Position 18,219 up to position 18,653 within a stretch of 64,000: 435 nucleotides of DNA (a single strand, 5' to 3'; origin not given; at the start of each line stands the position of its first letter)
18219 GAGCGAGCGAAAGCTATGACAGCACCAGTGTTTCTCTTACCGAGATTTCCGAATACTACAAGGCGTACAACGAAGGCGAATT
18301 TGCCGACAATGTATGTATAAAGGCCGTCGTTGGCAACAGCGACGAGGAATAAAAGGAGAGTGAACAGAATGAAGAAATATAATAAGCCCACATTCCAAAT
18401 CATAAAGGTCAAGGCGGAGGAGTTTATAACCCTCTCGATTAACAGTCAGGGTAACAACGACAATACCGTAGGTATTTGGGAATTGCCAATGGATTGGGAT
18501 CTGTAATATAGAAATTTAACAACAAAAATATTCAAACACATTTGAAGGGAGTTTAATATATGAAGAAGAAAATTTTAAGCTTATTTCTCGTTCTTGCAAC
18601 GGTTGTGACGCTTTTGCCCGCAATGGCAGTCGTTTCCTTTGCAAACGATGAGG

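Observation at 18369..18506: Unannotated 45-codon peptide genes trail two of the LamG genes and show a purifying-selection signature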

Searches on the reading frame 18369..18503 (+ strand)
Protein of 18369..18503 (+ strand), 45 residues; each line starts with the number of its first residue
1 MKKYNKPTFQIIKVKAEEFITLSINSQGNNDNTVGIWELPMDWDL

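Call 6: search_protein_families(library=ncbifam, proteins=[window:18369-18503:+], max_evalue=10)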
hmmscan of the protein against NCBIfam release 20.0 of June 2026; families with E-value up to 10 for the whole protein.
seq(45 aa): 0 families

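Call 7: search_protein_families(library=pfam, proteins=[window:18369-18503:+], max_evalue=10)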
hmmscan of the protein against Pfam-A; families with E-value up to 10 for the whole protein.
seq(45 aa): 1 family
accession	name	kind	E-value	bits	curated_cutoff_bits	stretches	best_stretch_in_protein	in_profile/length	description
PF21017.2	PHA01746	-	0.15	12.2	24.4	1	2-32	15-45/132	PHA01746-like protein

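Call 18: find_related_loci(query=A1, collection=genome_contigs, flank=10000)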
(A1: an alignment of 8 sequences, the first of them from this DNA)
Query A1 (45 aa) in genome_contigs; peptide patterns used: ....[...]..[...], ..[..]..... (x = any residue, [..] = any of these).
286 stretches matched a pattern; 5 encode a relative of the query (tblastn E <= 1e-3); 5 distinct loci.
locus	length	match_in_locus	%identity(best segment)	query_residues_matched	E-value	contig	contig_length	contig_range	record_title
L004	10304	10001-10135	76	1-45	2e-22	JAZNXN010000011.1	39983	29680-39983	MAG: Eubacteriales bacterium isolate T1900044778_TS20190244.MAGScoT_cleanbin_000100 SGB_2533_k141_2247459, whole genome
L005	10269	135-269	76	1-45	3e-22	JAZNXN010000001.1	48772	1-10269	MAG: Eubacteriales bacterium isolate T1900044778_TS20190244.MAGScoT_cleanbin_000100 SGB_2533_k141_1655254, whole genome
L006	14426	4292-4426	76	1-45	8e-22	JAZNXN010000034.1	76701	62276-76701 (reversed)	MAG: Eubacteriales bacterium isolate T1900044778_TS20190244.MAGScoT_cleanbin_000100 SGB_2533_k141_3021954, whole genome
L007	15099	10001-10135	71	1-45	4e-21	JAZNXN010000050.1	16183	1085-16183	MAG: Eubacteriales bacterium isolate T1900044778_TS20190244.MAGScoT_cleanbin_000100 SGB_2533_k141_429287, whole genome s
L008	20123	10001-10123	56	1-41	3e-14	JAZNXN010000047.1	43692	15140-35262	MAG: Eubacteriales bacterium isolate T1900044778_TS20190244.MAGScoT_cleanbin_000100 SGB_2533_k141_42102, whole genome sh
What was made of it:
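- There are several pairs per genome (call 18).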

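Call 25: search_protein_representatives(alignment_id=A1)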
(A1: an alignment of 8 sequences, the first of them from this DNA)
Query: 8 sequences, 45 profile positions. Proteins with E-value up to 0.001 (for the whole library): 32; up to 1e-10: 6; up to 1e-30: 0. The best 32 are listed.
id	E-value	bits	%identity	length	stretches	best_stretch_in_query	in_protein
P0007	6.6e-23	96.3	-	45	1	1-45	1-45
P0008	4.8e-14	67.9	-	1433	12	7-31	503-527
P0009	2.2e-13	65.8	-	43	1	1-41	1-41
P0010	1.6e-12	63.0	-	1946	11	27-38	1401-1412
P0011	9.4e-12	60.6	-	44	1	1-41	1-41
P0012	7.6e-11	57.7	-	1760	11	26-39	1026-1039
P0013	7.0e-09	51.4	-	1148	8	27-39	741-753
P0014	7.0e-09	51.4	-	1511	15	27-38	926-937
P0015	7.2e-09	51.4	-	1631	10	27-39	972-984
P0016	1.6e-08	50.2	-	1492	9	28-39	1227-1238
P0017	3.9e-08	49.0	-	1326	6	27-39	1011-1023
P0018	8.7e-08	47.9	-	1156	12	27-39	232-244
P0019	5.7e-07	45.3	-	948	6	27-39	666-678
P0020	6.2e-07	45.2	-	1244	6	28-40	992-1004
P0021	1.3e-06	44.2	-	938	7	26-40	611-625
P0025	3.3e-05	39.6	-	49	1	2-39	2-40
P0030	8.4e-05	38.3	-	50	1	1-40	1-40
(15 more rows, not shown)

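Call 28: find_homologous_proteins(query=A2, max_evalue=1)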
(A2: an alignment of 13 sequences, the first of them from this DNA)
Query A2 (13 sequences) (45 aa, profile of the alignment): 18 proteins with E <= 1 among 169 candidates.
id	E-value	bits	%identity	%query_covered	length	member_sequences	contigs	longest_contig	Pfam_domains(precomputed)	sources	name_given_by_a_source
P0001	2.6e-25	105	87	100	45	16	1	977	-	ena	-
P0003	9.9e-25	104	84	100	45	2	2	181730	-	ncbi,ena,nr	ncbi:MAG: hypothetical protein IKA74_00575 [Clostridia bacterium]|nr:hypothetical protein [Clostridi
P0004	1.0e-24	104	80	100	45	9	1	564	-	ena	-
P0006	3.2e-24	102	76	100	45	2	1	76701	-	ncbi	-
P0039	2.1e-23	99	76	100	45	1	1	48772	-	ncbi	-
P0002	2.6e-23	99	96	100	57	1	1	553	-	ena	-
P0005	3.8e-23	99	78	100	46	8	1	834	-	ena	-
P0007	1.7e-22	96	71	100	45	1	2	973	-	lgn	-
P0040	1.5e-21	93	71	100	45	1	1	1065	-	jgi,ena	jgi:hypothetical protein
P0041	3.5e-21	92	62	100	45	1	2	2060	-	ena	-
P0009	4.6e-19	85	56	91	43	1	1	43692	-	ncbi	-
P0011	2.1e-18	83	51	91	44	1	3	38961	-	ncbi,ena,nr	ncbi:MAG: hypothetical protein SOZ62_00005 [Eubacteriales bacterium]|nr:hypothetical protein [Eubact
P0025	8.8e-18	81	37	96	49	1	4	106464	-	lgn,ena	-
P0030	1.8e-17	80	38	87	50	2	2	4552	-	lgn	-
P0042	7.9e-17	78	49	91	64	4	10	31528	-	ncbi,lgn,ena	-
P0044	8.8e-1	27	41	60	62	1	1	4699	-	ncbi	-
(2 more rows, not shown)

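Call 29: find_encoding_contigs(protein=P0011, flank=8000, max_places=3)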
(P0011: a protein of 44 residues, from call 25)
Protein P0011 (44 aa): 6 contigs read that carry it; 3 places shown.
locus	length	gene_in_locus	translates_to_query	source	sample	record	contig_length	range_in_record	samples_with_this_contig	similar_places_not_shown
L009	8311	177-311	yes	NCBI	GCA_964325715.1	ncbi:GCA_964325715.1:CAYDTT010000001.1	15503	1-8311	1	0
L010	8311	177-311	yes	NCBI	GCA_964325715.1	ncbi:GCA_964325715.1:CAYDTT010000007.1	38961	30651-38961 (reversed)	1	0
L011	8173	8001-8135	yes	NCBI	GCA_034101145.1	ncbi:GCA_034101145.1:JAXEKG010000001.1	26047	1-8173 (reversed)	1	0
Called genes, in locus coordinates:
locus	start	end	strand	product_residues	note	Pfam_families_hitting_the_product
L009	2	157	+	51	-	?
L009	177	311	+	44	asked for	-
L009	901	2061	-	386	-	PF01545:Cation_efflux, PF16916:ZT_dimer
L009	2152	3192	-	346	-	PF06144:DNA_pol3_delta, PF21694:DNA_pol3_delta_C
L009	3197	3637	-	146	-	PF09148:DUF1934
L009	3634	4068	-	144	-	PF02142:MGS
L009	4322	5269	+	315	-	PF00126:HTH_1, PF03466:LysR_substrate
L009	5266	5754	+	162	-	PF02464:CinA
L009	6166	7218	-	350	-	PF03235:GmrSD_N, PF01844:HNH, PF14279:HNH_5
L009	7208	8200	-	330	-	PF13651:EcoRI_methylase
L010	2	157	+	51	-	?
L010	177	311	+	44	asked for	-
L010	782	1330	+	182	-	-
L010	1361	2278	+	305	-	PF00892:EamA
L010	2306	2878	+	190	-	PF00156:Pribosyltran, PF14681:UPRTase (weak)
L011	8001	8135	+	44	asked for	-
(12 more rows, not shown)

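Call 30: find_encoding_contigs(protein=P0025, flank=8000, max_places=3)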
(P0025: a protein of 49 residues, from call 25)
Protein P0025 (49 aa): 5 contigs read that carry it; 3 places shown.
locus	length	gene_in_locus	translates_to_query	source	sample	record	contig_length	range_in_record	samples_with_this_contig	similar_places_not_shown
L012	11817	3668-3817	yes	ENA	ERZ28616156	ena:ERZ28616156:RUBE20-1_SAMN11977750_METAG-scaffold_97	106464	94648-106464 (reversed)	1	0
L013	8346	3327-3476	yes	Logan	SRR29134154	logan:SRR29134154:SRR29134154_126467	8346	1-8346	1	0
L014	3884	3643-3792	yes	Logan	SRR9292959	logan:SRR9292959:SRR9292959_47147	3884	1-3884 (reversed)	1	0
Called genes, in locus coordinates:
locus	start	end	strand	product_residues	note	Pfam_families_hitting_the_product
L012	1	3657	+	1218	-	?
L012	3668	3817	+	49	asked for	-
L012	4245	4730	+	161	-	PF06908:YpsA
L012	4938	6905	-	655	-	PF02449:Glyco_hydro_42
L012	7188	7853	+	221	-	PF07155:ECF-ribofla_trS, PF12822:ECF_trnsprt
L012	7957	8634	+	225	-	-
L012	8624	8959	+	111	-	PF12647:RNHCP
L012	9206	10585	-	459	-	PF10396:TrmE_N, PF12631:MnmE_helical, PF01926:MMR_HSR1, PF02421:FeoB_N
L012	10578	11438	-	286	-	PF14804:Jag_N, PF13083:KH_KhpA-B (weak), PF01424:R3H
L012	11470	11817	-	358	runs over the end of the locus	PF02096:60KD_IMP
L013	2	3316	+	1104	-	?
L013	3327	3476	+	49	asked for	-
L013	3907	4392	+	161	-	PF06908:YpsA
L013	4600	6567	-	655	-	PF02449:Glyco_hydro_42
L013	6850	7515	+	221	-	PF07155:ECF-ribofla_trS, PF12822:ECF_trnsprt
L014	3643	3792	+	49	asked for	-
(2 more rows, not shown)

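Call 31: find_encoding_contigs(protein=P0042, flank=8000, max_places=4)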
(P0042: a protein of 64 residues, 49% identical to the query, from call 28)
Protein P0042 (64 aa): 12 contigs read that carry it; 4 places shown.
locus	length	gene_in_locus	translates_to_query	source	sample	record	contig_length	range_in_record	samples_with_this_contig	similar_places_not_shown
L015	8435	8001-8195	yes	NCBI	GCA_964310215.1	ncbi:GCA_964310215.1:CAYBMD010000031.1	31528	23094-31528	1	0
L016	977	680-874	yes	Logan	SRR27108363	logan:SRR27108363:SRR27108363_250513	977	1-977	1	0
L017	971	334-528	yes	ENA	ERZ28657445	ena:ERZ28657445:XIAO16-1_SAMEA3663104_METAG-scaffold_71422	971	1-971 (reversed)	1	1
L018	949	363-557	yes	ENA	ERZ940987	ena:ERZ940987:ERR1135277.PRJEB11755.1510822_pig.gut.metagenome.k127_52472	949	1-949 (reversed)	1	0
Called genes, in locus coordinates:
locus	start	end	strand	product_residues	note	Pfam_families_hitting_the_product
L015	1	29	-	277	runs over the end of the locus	PF00165:HTH_AraC, PF12833:HTH_18, PF00165:HTH_AraC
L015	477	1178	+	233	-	PF00753:Lactamase_B (weak), PF13483:Lactamase_B_3, PF12706:Lactamase_B_2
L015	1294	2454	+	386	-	PF02746:MR_MLE_N, PF13378:MR_MLE_C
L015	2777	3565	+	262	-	PF00106:adh_short, PF23441:SDR, PF13561:adh_short_C2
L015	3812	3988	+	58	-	-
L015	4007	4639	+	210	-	-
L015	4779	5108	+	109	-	-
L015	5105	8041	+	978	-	-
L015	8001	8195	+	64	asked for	-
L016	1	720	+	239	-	?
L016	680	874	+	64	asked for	-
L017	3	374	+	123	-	?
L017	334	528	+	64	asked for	-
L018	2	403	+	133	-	?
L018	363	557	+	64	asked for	-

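Call 32: find_encoding_contigs(protein=P0030, flank=8000, max_places=3)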
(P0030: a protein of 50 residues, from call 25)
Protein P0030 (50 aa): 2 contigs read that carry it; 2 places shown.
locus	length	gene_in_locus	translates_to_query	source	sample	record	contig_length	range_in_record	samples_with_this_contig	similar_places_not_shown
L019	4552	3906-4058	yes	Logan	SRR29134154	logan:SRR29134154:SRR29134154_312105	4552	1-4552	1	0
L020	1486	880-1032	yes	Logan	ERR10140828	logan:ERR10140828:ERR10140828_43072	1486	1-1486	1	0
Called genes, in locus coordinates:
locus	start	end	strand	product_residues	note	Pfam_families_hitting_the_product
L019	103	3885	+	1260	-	-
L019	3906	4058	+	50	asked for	-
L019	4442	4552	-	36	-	?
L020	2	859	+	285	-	?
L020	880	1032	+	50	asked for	-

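Call 52: find_encoding_contigs(protein=P0044, flank=10000, max_places=4)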
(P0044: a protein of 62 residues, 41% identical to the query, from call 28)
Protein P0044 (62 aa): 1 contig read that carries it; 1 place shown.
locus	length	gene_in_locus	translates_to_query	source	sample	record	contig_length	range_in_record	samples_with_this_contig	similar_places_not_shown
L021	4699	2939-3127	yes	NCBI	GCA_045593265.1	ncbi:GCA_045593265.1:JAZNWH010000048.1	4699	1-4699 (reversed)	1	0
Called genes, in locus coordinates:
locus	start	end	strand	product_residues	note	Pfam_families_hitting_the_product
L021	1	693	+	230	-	?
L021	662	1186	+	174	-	PF01797:Y1_Tnp (faint)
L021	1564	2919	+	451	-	-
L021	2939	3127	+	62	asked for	-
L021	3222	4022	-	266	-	PF13276:HTH_21, PF00665:rve, PF13683:rve_3, PF13333:rve_2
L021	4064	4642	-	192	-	PF13518:HTH_28, PF13565:HTH_32 (faint), PF01527:HTH_Tnp_1 (weak), PF13518:HTH_28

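Call 53: find_encoding_contigs(protein=P0041, flank=10000, max_places=3)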
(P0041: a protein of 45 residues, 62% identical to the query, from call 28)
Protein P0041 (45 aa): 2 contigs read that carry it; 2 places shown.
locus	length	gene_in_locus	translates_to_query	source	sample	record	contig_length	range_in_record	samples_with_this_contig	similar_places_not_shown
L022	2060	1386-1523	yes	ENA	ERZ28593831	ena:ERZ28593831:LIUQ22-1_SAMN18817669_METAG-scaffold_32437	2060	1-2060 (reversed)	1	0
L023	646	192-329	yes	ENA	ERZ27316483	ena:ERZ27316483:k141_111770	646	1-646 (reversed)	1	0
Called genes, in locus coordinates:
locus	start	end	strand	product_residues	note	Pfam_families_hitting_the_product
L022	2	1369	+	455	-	?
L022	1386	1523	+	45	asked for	-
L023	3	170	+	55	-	?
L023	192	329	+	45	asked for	-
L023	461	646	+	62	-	?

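Call 63: search_solved_structures(query=A5, max_evalue=10, show_alignments=3)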
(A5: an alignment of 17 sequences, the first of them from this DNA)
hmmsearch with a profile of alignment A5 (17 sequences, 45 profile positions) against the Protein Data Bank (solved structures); distinct sequences matched with E-value up to 10: 76 (the best 60 are shown).
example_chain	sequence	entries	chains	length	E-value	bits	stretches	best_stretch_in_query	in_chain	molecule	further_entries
4cy3_A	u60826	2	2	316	0.048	16.5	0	28-42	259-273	PROTEIN WILL DIE SLOWLY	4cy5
2co0_A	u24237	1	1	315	0.16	14.8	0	28-41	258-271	WD-REPEAT PROTEIN 5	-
6qdv_J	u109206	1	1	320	0.18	14.7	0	27-40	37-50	Pleiotropic regulator 1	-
7qep_RA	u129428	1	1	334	0.19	14.7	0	23-42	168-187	Guanine nucleotide binding protein beta subunit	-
2cnx_A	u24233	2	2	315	0.2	14.5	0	28-41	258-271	WD-REPEAT PROTEIN 5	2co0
1nex_B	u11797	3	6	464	0.25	14.3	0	27-41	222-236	CDC4 protein | Cell division control protein 4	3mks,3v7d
8esq_p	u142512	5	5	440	0.28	14.1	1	30-39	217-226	Ribosome biogenesis protein ytm1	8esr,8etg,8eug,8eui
4yvd_A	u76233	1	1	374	0.29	14.1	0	27-40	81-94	Pleiotropic regulator 1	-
7dh6_A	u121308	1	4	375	0.29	14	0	27-40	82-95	Pleiotropic regulator 1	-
7ug6_x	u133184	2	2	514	0.47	13.4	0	27-43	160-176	Ribosome assembly protein 4 | RSA4 isoform 1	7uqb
3jct_x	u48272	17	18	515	0.48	13.4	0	27-43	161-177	Ribosome assembly protein 4 | RSA4 isoform 1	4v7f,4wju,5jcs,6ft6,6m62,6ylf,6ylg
8xi2_E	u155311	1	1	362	0.5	13.3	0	27-42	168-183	U5-40K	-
5xjc_T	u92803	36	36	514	0.5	13.3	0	27-40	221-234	Pleiotropic regulator 1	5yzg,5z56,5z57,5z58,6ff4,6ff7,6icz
6qdv_N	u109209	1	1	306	0.51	13.3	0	28-41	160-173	U5 small nuclear ribonucleoprotein 40 kDa protein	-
5mqf_D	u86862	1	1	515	0.52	13.2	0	27-40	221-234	Pleiotropic regulator 1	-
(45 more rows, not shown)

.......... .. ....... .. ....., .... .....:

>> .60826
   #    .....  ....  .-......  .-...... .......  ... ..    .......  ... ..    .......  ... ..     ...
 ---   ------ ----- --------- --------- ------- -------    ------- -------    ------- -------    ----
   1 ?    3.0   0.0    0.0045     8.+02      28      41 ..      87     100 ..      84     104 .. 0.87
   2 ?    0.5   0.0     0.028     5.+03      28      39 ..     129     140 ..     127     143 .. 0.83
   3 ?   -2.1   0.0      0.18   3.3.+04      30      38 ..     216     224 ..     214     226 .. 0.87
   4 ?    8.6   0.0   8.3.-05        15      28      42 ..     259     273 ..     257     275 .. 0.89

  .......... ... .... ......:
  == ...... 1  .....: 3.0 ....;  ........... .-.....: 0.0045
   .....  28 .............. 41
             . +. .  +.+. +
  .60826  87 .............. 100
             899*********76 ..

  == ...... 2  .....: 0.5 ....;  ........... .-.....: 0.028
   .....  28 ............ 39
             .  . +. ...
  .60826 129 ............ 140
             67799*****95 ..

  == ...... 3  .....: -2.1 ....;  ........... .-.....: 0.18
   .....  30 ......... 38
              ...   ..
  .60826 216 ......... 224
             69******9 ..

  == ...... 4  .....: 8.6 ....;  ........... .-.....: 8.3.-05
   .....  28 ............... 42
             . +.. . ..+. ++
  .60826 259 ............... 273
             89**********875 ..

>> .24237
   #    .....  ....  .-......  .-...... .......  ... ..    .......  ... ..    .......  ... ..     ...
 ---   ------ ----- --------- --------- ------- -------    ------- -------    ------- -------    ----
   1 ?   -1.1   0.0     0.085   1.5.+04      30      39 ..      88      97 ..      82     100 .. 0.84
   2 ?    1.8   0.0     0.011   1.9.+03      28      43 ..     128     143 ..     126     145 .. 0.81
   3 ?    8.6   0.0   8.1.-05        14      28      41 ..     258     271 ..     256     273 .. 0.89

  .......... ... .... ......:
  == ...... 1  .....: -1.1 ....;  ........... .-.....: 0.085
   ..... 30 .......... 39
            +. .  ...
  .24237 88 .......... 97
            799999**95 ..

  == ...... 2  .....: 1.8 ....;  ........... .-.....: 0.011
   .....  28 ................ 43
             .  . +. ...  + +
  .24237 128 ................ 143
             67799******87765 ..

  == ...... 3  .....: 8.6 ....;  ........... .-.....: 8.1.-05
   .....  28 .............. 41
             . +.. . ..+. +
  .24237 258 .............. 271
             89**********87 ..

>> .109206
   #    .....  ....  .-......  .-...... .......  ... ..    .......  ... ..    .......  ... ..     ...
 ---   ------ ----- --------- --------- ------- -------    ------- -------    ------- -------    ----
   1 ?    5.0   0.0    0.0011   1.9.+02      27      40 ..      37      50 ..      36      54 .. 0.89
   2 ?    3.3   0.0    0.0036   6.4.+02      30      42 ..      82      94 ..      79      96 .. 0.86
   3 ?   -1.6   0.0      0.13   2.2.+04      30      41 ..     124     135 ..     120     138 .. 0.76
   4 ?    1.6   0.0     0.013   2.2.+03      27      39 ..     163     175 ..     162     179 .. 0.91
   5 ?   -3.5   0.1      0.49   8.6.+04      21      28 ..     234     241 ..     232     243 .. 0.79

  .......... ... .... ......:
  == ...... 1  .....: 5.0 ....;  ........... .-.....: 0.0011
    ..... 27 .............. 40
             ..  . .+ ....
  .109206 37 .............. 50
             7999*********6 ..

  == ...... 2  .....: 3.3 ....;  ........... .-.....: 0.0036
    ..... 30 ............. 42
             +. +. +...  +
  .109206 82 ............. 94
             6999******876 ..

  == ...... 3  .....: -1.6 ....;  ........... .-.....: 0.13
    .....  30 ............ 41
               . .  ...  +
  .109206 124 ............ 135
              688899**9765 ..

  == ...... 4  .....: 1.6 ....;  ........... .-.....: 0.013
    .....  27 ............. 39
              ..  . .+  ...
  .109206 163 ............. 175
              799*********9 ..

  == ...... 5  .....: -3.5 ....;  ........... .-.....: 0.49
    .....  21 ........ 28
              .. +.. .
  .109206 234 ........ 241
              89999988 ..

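Call 64: predict_structure(alignment_id=A5)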
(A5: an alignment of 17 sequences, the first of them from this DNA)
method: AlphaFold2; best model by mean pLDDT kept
length: 45 residues; sequences in the alignment: 17
mean_pLDDT: 64.1   pTM: 0.19
mean pLDDT of the five models: 64.1, 59.8, 58.1, 57.9, 52.5
residues with pLDDT >= 90: 0; 70-90: 10; 50-70: 35; < 50: 0
segments of 3 or more residues with pLDDT < 50: none
pLDDT, mean of each block of 10 residues (from residue 1): 72 67 58 60 63
secondary structure, 60 per line:
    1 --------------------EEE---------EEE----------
elements in order: E21-23 E33-35
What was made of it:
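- On WD40 repeat: The AF2 model shows only a 3+3-residue hairpin (call 64).
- Closest known: WD40 repeat. Different: It does not fold into a blade when modelled (call 64).
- (4) The peptide has no confident fold of its own (pLDDT 64, pTM 0.19, call 64), as expected of a precursor. The peptide is disordered when modelled alone (call 64).
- Tried and rejected: No confident fold (call 64).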

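Call 65: find_related_loci(query=A5, collection=metagenome_contigs, flank=10000)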
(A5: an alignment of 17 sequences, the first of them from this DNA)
Query A5 (45 aa) in metagenome_contigs; peptide patterns used: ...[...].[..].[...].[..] (x = any residue, [..] = any of these).
13 stretches matched a pattern, but none encodes a relative of the query by tblastn (E <= 1e-3).

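Call 69: search_protein_families(library=pfam, proteins=[L008:1399-3672:+, L008:4278-4925:-, L008:5099-5716:-, L008:6139-6960:-, L008:10175-11587:-, L008:11676-13193:-, L008:13275-15281:-, L008:16234-17304:-, L008:18006-19067:-, L008:19069-20040:-], max_evalue=0.001)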
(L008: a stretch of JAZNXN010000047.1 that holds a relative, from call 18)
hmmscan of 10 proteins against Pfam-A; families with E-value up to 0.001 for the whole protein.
L008:1399-3672:+ (757 aa): 2 families
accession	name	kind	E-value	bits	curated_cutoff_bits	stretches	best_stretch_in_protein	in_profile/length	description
PF17167.11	Glyco_hydro_94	-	1.1e-109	367.4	27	1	295-699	2-420/420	Glycosyl hydrolase 94 superfamily, catalytic domain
PF06165.18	GH94_b-supersand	-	6.7e-62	209.6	23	1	19-263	1-251/251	Glycosyl hydrolase 94, supersandwich domain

L008:4278-4925:- (215 aa): 3 families
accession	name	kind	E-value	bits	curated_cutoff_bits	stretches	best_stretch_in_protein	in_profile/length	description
PF00717.28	Peptidase_S24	-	2.2e-23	82.6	23.3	1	92-208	4-116/116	Peptidase S24-like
PF13412.12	HTH_24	-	0.00061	19.7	21.9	0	38-64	19-45/48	Winged helix-turn-helix DNA-binding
PF09339.16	HTH_IclR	-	0.00071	19.7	22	0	38-68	20-50/52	IclR helix-turn-helix domain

L008:5099-5716:- (205 aa): 0 families

L008:6139-6960:- (273 aa): 2 families
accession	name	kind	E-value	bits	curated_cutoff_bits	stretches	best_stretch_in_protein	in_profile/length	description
PF12833.13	HTH_18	-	1.9e-19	70.1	33.6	1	186-264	1-79/80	Helix-turn-helix domain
PF00165.29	HTH_AraC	-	5.6e-17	61.9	26.6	2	233-263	12-41/42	Bacterial regulatory helix-turn-helix proteins, AraC family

L008:10175-11587:- (470 aa): 1 family
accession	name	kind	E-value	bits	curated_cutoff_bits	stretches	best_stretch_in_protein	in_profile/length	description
PF01553.26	Acyltransferase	-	2.8e-10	40.5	23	1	93-202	11-126/132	Acyltransferase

L008:11676-13193:- (505 aa): 2 families
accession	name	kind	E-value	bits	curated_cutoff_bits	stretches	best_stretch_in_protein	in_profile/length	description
PF02782.22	FGGY_C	-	4.1e-37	128.3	27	1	267-458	1-197/198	FGGY family of carbohydrate kinases, C-terminal domain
PF00370.27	FGGY_N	-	1.3e-36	126.9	28.8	1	19-257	2-243/245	FGGY family of carbohydrate kinases, N-terminal domain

L008:13275-15281:- (668 aa): 0 families

L008:16234-17304:- (356 aa): 2 families
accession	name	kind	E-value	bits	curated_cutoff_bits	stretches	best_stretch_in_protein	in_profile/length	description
PF01979.26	Amidohydro_1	-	1.2e-22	81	25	1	47-346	1-320/345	Amidohydrolase family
PF07969.17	Amidohydro_3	-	1.9e-11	44.6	29.7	1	309-347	407-447/472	Amidohydrolase family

L008:18006-19067:- (353 aa): 1 family
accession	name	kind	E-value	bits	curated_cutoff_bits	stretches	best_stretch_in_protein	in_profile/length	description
PF01636.29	APH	-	9.8e-14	52.1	23.2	1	18-247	1-212/239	Phosphotransferase enzyme family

L008:19069-20040:- (323 aa): 3 families
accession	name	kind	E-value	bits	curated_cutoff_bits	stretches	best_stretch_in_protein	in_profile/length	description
PF14871.12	GHL6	-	1.8e-07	31.9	35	1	2-86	51-131/132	Hypothetical glycosyl hydrolase 6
PF19773.5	DUF6259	-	5.7e-06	26.1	28.7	1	1-100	111-216/300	Domain of unknown function (DUF6259)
PF19543.5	GH123_N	-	0.00021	19.8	22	1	225-284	860-921/969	Glycoside hydrolase 123, N-terminal domain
